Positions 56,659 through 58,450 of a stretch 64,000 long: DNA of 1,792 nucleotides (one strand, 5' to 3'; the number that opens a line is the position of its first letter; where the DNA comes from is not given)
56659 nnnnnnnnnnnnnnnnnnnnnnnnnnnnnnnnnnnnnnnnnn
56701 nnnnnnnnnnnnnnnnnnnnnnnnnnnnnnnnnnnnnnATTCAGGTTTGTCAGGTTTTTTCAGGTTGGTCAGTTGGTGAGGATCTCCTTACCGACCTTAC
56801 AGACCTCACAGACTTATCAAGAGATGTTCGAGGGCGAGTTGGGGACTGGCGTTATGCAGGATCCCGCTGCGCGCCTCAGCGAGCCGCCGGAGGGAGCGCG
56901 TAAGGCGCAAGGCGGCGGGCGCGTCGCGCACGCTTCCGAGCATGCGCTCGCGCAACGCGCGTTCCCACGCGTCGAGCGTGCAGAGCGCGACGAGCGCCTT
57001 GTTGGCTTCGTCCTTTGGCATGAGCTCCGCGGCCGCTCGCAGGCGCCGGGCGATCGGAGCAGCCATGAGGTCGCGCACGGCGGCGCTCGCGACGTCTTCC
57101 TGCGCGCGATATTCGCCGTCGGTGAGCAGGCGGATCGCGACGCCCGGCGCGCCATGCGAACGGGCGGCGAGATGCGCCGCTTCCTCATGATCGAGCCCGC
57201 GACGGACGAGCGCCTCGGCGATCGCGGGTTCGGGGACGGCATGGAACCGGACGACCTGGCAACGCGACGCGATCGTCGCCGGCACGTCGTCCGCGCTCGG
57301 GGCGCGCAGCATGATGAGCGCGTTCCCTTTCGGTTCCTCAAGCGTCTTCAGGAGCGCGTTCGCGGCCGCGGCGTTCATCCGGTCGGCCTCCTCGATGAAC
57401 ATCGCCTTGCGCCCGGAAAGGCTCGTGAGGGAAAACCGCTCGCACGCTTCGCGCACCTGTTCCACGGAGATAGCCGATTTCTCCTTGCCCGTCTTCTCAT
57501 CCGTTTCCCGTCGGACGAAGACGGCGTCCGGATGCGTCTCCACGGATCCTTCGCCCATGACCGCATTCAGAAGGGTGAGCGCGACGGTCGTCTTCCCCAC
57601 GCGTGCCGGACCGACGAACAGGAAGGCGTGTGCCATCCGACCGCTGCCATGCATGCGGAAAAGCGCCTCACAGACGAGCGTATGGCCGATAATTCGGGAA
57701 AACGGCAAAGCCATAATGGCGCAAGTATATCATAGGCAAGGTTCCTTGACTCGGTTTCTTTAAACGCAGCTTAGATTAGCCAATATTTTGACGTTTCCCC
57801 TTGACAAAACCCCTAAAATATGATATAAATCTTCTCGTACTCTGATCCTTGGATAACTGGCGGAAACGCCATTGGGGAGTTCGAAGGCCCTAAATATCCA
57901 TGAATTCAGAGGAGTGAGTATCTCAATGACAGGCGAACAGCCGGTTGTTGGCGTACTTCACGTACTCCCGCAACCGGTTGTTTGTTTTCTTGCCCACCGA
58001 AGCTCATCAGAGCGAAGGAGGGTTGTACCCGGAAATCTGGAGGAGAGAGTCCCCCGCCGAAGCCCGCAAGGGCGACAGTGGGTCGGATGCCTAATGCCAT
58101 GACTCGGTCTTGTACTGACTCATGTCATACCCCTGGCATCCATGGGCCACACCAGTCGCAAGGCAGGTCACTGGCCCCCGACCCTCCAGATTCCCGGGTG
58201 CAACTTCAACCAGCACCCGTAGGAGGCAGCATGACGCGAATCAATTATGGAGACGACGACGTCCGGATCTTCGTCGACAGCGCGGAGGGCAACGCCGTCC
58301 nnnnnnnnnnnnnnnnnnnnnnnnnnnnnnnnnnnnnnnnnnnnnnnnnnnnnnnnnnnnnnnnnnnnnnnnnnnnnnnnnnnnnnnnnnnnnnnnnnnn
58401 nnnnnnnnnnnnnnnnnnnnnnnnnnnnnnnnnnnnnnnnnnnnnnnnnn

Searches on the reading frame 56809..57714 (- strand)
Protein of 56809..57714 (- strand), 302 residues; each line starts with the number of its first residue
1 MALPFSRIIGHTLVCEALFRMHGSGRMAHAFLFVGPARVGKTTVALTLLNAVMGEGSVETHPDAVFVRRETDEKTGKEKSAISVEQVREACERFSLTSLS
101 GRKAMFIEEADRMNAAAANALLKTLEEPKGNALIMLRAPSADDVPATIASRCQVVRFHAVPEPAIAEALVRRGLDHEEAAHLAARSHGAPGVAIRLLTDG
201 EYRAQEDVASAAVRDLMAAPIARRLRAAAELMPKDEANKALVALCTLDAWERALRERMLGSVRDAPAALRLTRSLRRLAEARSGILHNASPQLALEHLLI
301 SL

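Call 27: find_homologous_proteins(query=window:56809-57714:-, max_evalue=1e-20)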
Query window:56809-57714:- (302 aa): 233 proteins with E <= 1e-20 among 8000 candidates; the best 120 are listed.
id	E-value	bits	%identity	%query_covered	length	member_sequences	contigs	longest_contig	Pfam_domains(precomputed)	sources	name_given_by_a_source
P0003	2.5e-171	586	100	93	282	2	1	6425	PF00004.36,PF13177.13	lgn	-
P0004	9.1e-112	391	66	99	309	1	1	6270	PF00004.36,PF13177.13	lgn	-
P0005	1.2e-109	384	65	97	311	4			PF00004.36,PF13177.13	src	-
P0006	1.0e-106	375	63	99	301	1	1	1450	PF00004.36,PF13177.13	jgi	jgi:DNA polymerase-3 subunit delta'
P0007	9.4e-106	371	62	99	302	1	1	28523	PF00004.36,PF13177.13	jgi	jgi:DNA polymerase-3 subunit delta'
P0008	2.8e-103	363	61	99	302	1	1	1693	PF00004.36,PF13177.13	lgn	-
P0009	4.2e-84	300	58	97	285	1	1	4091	PF00004.36,PF13177.13,PF07728.21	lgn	-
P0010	2.0e-82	295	55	98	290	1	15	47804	PF00004.36,PF13177.13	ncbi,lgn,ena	-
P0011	1.1e-81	292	54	99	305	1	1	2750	PF13177.13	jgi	jgi:DNA polymerase-3 subunit delta'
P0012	1.3e-81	292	50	99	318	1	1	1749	PF00004.36,PF13177.13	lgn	-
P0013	1.4e-81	292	67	72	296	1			PF00004.36,PF13177.13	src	-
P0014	4.5e-81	290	54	92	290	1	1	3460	PF00004.36,PF13177.13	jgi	jgi:DNA polymerase-3 subunit delta'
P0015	6.4e-81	290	51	100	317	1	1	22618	PF13604.13,PF00004.36,PF13401.13,PF13177.13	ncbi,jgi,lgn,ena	-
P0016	8.7e-81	289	48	99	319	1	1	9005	PF00004.36,PF13177.13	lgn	-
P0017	1.9e-80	288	54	99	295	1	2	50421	PF00004.36,PF13177.13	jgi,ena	jgi:DNA polymerase-3 subunit delta'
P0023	3.6e-78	281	54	98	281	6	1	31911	PF00004.36,PF13177.13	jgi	-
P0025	1.5e-77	279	54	97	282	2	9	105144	PF00004.36,PF13177.13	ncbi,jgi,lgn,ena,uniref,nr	ncbi:hypothetical protein A2348_05145 [Candidatus Uhrbacteria bacterium RIFOXYB12_FULL_58_10]|uniref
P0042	3.9e-71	258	49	99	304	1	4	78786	PF00004.36,PF13177.13,PF07728.21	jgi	jgi:DNA polymerase-3 subunit delta'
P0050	3.6e-70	255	44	99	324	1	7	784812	PF00004.36,PF13177.13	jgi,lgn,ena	jgi:DNA polymerase III subunit delta'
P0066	9.3e-67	243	45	99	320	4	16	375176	PF00004.36,PF13177.13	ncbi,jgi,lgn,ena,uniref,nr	ncbi:hypothetical protein A3I41_03505 [Candidatus Uhrbacteria bacterium RIFCSPLOWO2_02_FULL_48_18]|u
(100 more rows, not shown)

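Call 28: find_encoding_contigs(protein=P0004, flank=4000, max_places=2)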
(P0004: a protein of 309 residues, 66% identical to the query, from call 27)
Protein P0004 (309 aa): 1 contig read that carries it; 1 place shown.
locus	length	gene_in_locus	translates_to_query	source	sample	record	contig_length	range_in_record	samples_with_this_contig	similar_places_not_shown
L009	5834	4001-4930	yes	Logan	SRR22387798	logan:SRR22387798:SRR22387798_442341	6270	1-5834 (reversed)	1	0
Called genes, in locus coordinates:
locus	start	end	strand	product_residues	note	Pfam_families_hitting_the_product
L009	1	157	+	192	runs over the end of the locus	PF00534:Glycos_transf_1, PF20706:GT4-conflict, PF13692:Glyco_trans_1_4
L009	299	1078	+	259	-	PF01978:TrmB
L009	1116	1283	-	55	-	-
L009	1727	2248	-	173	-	-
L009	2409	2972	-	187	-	-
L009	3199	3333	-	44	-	-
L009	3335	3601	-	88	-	-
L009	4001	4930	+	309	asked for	PF00004:AAA (weak), PF13177:DNA_pol3_delta2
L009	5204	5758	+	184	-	PF01765:RRF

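Call 29: find_encoding_contigs(protein=P0007, flank=4000, max_places=2)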
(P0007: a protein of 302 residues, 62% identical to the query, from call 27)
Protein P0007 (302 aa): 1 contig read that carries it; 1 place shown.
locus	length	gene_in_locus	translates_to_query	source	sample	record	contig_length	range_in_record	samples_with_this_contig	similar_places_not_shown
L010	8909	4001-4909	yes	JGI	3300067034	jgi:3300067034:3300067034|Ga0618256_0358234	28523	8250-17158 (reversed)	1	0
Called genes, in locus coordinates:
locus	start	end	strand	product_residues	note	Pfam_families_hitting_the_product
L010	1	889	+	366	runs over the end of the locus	PF13439:Glyco_transf_4, PF20706:GT4-conflict, PF00534:Glycos_transf_1, PF13692:Glyco_trans_1_4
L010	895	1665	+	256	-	PF01978:TrmB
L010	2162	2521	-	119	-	-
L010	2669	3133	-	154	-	-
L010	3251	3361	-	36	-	-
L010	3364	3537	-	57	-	-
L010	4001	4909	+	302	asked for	PF13177:DNA_pol3_delta2, PF00004:AAA (weak)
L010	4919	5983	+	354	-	PF25852:DUF6242_C (faint), PF15902:Sortilin-Vps10 (faint), PF14870:PSII_BNR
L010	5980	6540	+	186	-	PF01765:RRF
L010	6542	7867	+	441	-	PF00587:tRNA-synt_2b, PF03129:HGTP_anticodon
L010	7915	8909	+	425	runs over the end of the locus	PF00675:Peptidase_M16, PF05193:Peptidase_M16_C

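Call 30: find_encoding_contigs(protein=P0010, flank=4000, max_places=2)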
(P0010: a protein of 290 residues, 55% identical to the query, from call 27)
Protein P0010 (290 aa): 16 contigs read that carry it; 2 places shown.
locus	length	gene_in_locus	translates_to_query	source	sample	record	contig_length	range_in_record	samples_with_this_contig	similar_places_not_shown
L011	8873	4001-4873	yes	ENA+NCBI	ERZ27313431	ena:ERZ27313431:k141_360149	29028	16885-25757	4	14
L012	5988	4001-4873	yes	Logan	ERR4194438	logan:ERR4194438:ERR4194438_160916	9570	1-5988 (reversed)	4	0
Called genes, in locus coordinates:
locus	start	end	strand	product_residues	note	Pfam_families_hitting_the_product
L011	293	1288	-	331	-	-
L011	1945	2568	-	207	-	-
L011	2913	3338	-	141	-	-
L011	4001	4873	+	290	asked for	PF13177:DNA_pol3_delta2, PF00004:AAA (weak)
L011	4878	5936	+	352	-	PF15902:Sortilin-Vps10 (faint), PF14870:PSII_BNR (faint)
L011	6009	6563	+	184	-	PF01765:RRF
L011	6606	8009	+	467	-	PF28494:GlyRS_ins_1 (faint), PF00587:tRNA-synt_2b, PF03129:HGTP_anticodon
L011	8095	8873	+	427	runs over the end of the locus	PF00675:Peptidase_M16, PF05193:Peptidase_M16_C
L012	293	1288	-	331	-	-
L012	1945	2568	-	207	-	-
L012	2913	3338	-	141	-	-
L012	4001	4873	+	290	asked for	PF13177:DNA_pol3_delta2, PF00004:AAA (weak)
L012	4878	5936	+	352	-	PF15902:Sortilin-Vps10 (faint), PF14870:PSII_BNR (faint)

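Call 31: find_encoding_contigs(protein=P0017, flank=4000, max_places=2)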
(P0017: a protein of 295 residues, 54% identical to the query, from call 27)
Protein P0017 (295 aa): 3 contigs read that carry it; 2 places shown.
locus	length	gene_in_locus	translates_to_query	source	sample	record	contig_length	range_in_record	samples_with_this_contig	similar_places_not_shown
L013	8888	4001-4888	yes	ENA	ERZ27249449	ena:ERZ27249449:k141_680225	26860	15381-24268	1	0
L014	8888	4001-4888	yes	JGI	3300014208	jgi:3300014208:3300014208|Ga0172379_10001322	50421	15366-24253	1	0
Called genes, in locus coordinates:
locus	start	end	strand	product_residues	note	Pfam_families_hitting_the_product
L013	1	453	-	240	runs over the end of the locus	-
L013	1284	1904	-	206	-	-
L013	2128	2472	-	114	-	-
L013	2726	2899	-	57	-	-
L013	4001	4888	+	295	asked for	PF13177:DNA_pol3_delta2, PF00004:AAA (faint)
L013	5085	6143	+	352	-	PF25852:DUF6242_C (faint), PF14870:PSII_BNR (faint), PF15902:Sortilin-Vps10 (faint)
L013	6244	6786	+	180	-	PF01765:RRF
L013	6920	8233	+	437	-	PF00587:tRNA-synt_2b, PF03129:HGTP_anticodon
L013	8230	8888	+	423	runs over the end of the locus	PF00675:Peptidase_M16, PF05193:Peptidase_M16_C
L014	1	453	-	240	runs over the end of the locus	-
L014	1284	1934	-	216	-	-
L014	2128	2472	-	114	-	-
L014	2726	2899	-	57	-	-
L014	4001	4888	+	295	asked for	PF13177:DNA_pol3_delta2, PF00004:AAA (faint)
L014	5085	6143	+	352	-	PF25852:DUF6242_C (faint), PF14870:PSII_BNR (faint), PF15902:Sortilin-Vps10 (faint)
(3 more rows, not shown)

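Call 44: find_encoding_contigs(protein=P0025, flank=4000, max_places=3)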
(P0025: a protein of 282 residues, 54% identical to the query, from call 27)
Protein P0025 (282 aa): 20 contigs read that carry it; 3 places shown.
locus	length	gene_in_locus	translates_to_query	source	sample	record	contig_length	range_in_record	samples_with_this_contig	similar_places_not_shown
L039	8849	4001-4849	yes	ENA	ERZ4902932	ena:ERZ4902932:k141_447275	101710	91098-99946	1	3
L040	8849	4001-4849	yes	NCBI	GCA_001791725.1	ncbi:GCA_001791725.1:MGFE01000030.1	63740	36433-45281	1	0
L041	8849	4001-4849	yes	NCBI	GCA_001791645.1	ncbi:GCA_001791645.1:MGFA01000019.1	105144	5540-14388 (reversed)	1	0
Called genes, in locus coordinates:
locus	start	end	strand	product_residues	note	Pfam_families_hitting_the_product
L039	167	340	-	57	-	-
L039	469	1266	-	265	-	-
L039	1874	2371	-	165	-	-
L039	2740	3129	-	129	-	-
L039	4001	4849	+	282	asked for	PF00004:AAA (weak), PF13177:DNA_pol3_delta2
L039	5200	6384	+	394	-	PF15902:Sortilin-Vps10 (faint), PF25852:DUF6242_C (faint), PF14870:PSII_BNR (faint)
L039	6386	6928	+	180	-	PF01765:RRF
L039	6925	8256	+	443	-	PF00587:tRNA-synt_2b, PF03129:HGTP_anticodon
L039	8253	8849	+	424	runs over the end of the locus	PF00675:Peptidase_M16, PF05193:Peptidase_M16_C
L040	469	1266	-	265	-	-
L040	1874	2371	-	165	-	-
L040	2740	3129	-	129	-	-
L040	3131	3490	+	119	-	-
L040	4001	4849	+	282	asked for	PF00004:AAA (weak), PF13177:DNA_pol3_delta2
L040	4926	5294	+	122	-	PF05635:23S_rRNA_IVP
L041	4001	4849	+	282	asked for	PF00004:AAA (weak), PF13177:DNA_pol3_delta2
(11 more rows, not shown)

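Call 45: find_encoding_contigs(protein=P0023, flank=4000, max_places=3)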
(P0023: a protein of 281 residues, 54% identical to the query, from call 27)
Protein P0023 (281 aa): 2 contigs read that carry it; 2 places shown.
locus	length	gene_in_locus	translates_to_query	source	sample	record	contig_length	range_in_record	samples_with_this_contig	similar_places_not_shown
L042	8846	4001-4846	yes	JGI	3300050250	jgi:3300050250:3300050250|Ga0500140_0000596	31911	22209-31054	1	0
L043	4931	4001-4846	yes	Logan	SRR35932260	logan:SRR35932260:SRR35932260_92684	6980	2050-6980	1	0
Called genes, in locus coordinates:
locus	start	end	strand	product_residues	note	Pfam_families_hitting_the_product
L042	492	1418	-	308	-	-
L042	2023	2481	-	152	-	-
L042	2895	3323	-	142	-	-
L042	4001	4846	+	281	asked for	PF00004:AAA (weak), PF13177:DNA_pol3_delta2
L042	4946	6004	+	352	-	PF25852:DUF6242_C (faint), PF14870:PSII_BNR (faint), PF15902:Sortilin-Vps10 (faint)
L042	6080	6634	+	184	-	PF01765:RRF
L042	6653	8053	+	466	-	PF28494:GlyRS_ins_1 (faint), PF00587:tRNA-synt_2b, PF03129:HGTP_anticodon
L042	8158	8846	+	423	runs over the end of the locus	PF00675:Peptidase_M16, PF05193:Peptidase_M16_C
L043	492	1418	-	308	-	-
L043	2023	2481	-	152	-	-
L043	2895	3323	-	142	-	-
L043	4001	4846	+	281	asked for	PF00004:AAA (weak), PF13177:DNA_pol3_delta2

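Call 46: find_encoding_contigs(protein=P0042, flank=4000, max_places=3)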
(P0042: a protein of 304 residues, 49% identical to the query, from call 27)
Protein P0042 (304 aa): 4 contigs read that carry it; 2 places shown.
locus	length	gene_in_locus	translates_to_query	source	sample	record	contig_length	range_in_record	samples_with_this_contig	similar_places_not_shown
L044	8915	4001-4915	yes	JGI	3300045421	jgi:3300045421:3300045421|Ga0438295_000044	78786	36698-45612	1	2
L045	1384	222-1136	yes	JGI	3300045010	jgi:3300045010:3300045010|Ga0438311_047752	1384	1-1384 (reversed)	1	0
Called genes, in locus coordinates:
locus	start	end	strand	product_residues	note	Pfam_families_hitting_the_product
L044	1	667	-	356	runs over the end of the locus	-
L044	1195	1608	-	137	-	-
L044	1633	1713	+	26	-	-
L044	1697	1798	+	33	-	-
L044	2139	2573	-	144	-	-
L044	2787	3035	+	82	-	-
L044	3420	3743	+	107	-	-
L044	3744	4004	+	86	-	-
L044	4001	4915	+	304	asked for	PF13177:DNA_pol3_delta2, PF07728:AAA_5 (faint), PF00004:AAA (weak)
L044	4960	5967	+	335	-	PF13088:BNR_2 (faint), PF14870:PSII_BNR (faint), PF15902:Sortilin-Vps10, PF25852:DUF6242_C (weak), PF15902:Sortilin-Vps10 (weak)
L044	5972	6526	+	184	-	PF01765:RRF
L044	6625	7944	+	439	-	PF00587:tRNA-synt_2b, PF03129:HGTP_anticodon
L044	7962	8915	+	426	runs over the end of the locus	PF00675:Peptidase_M16, PF05193:Peptidase_M16_C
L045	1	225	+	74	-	?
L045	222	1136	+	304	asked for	PF13177:DNA_pol3_delta2, PF07728:AAA_5 (faint), PF00004:AAA (weak)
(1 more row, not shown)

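Call 85: find_encoding_contigs(protein=P0066, flank=4000, max_places=1)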
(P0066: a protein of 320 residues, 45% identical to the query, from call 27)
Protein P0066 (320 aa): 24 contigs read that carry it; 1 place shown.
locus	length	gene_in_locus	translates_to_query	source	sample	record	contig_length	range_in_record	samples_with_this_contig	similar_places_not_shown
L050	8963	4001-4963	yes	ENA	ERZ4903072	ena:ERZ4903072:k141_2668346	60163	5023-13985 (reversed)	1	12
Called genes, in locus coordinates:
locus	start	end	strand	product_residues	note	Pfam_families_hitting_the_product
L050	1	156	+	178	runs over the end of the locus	-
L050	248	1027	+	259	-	-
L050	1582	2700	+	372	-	-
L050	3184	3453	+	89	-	-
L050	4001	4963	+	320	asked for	PF13177:DNA_pol3_delta2, PF00004:AAA (weak)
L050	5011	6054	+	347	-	PF02012:BNR (faint), PF15902:Sortilin-Vps10 (faint), PF25852:DUF6242_C (faint), PF14870:PSII_BNR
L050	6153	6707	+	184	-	PF01765:RRF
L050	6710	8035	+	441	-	PF00587:tRNA-synt_2b, PF03129:HGTP_anticodon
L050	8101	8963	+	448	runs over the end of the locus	PF00675:Peptidase_M16, PF05193:Peptidase_M16_C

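Call 86: find_encoding_contigs(protein=P0050, flank=4000, max_places=1)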
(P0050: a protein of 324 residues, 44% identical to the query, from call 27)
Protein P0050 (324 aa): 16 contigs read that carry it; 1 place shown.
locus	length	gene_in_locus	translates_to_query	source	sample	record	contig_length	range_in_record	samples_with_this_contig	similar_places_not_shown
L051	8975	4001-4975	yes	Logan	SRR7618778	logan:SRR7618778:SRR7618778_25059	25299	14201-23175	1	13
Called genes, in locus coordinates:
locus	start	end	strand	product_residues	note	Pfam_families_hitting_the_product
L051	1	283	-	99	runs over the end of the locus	-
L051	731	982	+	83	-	-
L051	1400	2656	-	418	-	-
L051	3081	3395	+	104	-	-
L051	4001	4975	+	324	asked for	PF13177:DNA_pol3_delta2, PF00004:AAA (weak)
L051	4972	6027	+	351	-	PF14870:PSII_BNR, PF02012:BNR (faint), PF15902:Sortilin-Vps10 (weak), PF14870:PSII_BNR (weak), PF15902:Sortilin-Vps10 (weak)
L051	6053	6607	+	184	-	PF01765:RRF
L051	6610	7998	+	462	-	PF28494:GlyRS_ins_1 (faint), PF00587:tRNA-synt_2b, PF03129:HGTP_anticodon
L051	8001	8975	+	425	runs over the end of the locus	PF00675:Peptidase_M16, PF05193:Peptidase_M16_C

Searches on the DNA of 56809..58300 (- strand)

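Call 9: search_rna_families(source=window, start=57700, end=58300, threshold=evalue, max_evalue=10, show_alignments=3)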
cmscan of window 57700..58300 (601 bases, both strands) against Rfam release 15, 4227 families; matches with E-value up to 10: 2.
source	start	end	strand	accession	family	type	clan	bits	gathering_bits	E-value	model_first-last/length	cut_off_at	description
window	57909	57959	+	RF00221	SNORD43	Gene; snRNA; snoRNA; CD-box;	CL00059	17.6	45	0.68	1-64/64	no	Small nucleolar RNA SNORD43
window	57932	57986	+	RF04185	MIR2118_2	Gene; miRNA;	-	14.6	120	8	1-106/106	no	MIR2118_2 microRNA precursor family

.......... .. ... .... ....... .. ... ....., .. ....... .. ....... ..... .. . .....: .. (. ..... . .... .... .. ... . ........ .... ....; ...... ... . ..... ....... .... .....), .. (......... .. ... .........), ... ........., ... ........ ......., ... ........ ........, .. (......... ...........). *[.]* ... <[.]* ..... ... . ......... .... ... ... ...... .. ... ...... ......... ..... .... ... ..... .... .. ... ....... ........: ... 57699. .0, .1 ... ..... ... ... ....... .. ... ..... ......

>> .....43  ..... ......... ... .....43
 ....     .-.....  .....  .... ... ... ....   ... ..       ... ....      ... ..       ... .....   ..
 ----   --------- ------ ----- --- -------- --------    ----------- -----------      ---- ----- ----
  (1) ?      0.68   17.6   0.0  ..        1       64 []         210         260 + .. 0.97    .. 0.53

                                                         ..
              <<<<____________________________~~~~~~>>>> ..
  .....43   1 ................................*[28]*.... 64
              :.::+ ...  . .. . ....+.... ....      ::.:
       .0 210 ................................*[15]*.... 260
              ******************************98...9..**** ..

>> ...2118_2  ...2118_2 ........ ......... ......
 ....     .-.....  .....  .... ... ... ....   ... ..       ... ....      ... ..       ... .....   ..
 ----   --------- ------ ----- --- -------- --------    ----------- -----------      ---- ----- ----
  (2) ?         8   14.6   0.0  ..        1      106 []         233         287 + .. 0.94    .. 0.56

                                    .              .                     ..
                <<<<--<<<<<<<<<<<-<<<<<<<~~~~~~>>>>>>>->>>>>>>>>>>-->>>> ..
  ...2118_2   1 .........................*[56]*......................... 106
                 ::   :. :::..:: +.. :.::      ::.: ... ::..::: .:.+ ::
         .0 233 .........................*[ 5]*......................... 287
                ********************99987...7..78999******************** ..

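Call 68: search_rna_families(source=L039, start=3150, end=3860, threshold=evalue, max_evalue=10)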
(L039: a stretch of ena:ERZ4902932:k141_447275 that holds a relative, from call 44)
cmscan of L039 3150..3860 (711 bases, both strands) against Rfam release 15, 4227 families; matches with E-value up to 10: 38.
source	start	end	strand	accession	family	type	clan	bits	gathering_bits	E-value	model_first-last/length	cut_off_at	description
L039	3170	3326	+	RF04119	MIR1858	Gene; miRNA;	-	54.5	137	1.5e-08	1-197/197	no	MIR1858 microRNA precursor family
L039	3171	3327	-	RF04119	MIR1858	Gene; miRNA;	-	38.2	137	7.2e-05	1-197/197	no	MIR1858 microRNA precursor family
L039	3203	3296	+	RF03629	mir-641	Gene; miRNA;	-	32.7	100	0.00027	1-98/98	no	mir-641 microRNA precursor family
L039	3177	3320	+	RF03792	MIR6462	Gene; miRNA;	-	32.1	96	0.0011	1-119/119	no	MIR6462 microRNA precursor family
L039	3177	3320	-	RF03792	MIR6462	Gene; miRNA;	-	30.1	96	0.0033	1-119/119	no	MIR6462 microRNA precursor family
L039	3203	3287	+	RF04185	MIR2118_2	Gene; miRNA;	-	28.1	120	0.0027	1-106/106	no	MIR2118_2 microRNA precursor family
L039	3206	3274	+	RF03340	mir-6511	Gene; miRNA;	-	28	87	0.016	1-67/67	no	mir-6511 microRNA precursor family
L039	3209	3282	+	RF03778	mir-483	Gene; miRNA;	-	27.5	60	0.0085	1-75/75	no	mir-483 microRNA precursor family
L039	3200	3288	-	RF00772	mir-328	Gene; miRNA;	-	27.3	70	0.022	1-75/75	no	mir-328 microRNA precursor family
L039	3207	3292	+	RF03349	mir-3151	Gene; miRNA;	-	27.1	83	0.026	1-85/85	no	mir-3151 microRNA precursor family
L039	3212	3296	+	RF00883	MIR820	Gene; miRNA;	-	25.9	196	0.046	1-191/191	no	MIR820 microRNA precursor family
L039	3212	3296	-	RF03629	mir-641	Gene; miRNA;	-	25.4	100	0.02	1-98/98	no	mir-641 microRNA precursor family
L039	3205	3295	+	RF01911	MIR2118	Gene; miRNA;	-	25.2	85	0.013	1-170/170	no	MIR2118 microRNA precursor family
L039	3200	3300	+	RF04164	MIR1507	Gene; miRNA;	-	24.7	73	0.0034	1-107/107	no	MIR1507 microRNA precursor family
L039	3586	3621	+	RF01370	CRISPR-DR57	Gene; CRISPR;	-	23.4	39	0.012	1-37/37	no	CRISPR RNA direct repeat element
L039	3203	3291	+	RF00772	mir-328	Gene; miRNA;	-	23.2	70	0.19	1-75/75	no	mir-328 microRNA precursor family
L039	3199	3281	-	RF03778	mir-483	Gene; miRNA;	-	23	60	0.099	1-75/75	no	mir-483 microRNA precursor family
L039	3203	3298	+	RF03206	mir-3102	Gene; miRNA;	-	22.9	61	0.22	1-104/104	no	mir-3102 microRNA precursor family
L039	3213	3295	+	RF03964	mir-H1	Gene; miRNA;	-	22.8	97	0.35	1-85/85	no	mir-H1 microRNA precursor family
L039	3624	3714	-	RF01855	Plant_SRP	Gene;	CL00003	22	105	0.00042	1-305/305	no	Plant signal recognition particle RNA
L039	3214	3285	-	RF03349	mir-3151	Gene; miRNA;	-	21.7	83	0.46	1-85/85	no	mir-3151 microRNA precursor family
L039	3203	3278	-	RF03300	mir-3617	Gene; miRNA;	-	21.1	107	0.17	1-79/79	no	mir-3617 microRNA precursor family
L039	3202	3279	+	RF03379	mir-4667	Gene; miRNA;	-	19.7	68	0.96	1-93/93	no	mir-4667 microRNA precursor family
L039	3203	3278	+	RF03300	mir-3617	Gene; miRNA;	-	19.1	107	0.59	1-79/79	no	mir-3617 microRNA precursor family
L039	3199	3283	+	RF00912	mir-877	Gene; miRNA;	-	19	47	0.64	1-86/86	no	mir-877 microRNA precursor family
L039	3198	3292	+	RF00707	mir-197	Gene; miRNA;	-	19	74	2.1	1-75/75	no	mir-197 microRNA precursor family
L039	3205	3285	-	RF03964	mir-H1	Gene; miRNA;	-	18.4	97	3.3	1-85/85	no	mir-H1 microRNA precursor family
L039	3215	3286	+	RF04279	mir-H20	Gene; miRNA;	CL00141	17.5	99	2.1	1-82/82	no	mir-H20 microRNA precursor family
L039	3165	3326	+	RF02409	snoR125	Gene; snRNA; snoRNA; CD-box;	-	16.1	100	0.41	1-200/200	no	Small nucleolar RNA snoR125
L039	3746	3807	-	RF01516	v-snoRNA-1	Gene; snRNA; snoRNA; CD-box;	-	15.1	75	2.5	1-65/65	no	Human herpesvirus 1 small nucleolar RNA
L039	3621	3677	-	RF03904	MIR7991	Gene; miRNA;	-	15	58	5.7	1-47/47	no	MIR7991 microRNA precursor family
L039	3201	3289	+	RF00802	mir-207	Gene; miRNA;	-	15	88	9.7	1-78/78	no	mir-207 microRNA precursor family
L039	3670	3703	-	RF00468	HCV_SLVII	Cis-reg;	-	14.7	63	3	1-70/70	no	Hepatitis C virus stem-loop VII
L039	3210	3298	+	RF03283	mir-1010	Gene; miRNA;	-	14.7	70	6.6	1-93/93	no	mir-1010 microRNA precursor family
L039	3593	3631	+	RF01100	PK-BYV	Cis-reg;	-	13.9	50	5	1-40/40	no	3'-terminal pseudoknot in BYV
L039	3221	3277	-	RF02409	snoR125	Gene; snRNA; snoRNA; CD-box;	-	13.5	100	2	1-200/200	no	Small nucleolar RNA snoR125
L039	3216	3295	-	RF02158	NPPA-AS1_3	Gene; lncRNA;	-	13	55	2.9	1-108/108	no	NPPA antisense RNA 1 conserved region 3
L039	3152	3212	+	RF01276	sR53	Gene; snRNA; snoRNA; CD-box;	-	10.6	49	9.6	23-60/60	no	Small nucleolar RNA sR53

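Call 69: search_rna_families(sources=[L003, L009, L010, L011, L013, L015, L016, L020, L022, L026, L033, L042, L044], threshold=gathering)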
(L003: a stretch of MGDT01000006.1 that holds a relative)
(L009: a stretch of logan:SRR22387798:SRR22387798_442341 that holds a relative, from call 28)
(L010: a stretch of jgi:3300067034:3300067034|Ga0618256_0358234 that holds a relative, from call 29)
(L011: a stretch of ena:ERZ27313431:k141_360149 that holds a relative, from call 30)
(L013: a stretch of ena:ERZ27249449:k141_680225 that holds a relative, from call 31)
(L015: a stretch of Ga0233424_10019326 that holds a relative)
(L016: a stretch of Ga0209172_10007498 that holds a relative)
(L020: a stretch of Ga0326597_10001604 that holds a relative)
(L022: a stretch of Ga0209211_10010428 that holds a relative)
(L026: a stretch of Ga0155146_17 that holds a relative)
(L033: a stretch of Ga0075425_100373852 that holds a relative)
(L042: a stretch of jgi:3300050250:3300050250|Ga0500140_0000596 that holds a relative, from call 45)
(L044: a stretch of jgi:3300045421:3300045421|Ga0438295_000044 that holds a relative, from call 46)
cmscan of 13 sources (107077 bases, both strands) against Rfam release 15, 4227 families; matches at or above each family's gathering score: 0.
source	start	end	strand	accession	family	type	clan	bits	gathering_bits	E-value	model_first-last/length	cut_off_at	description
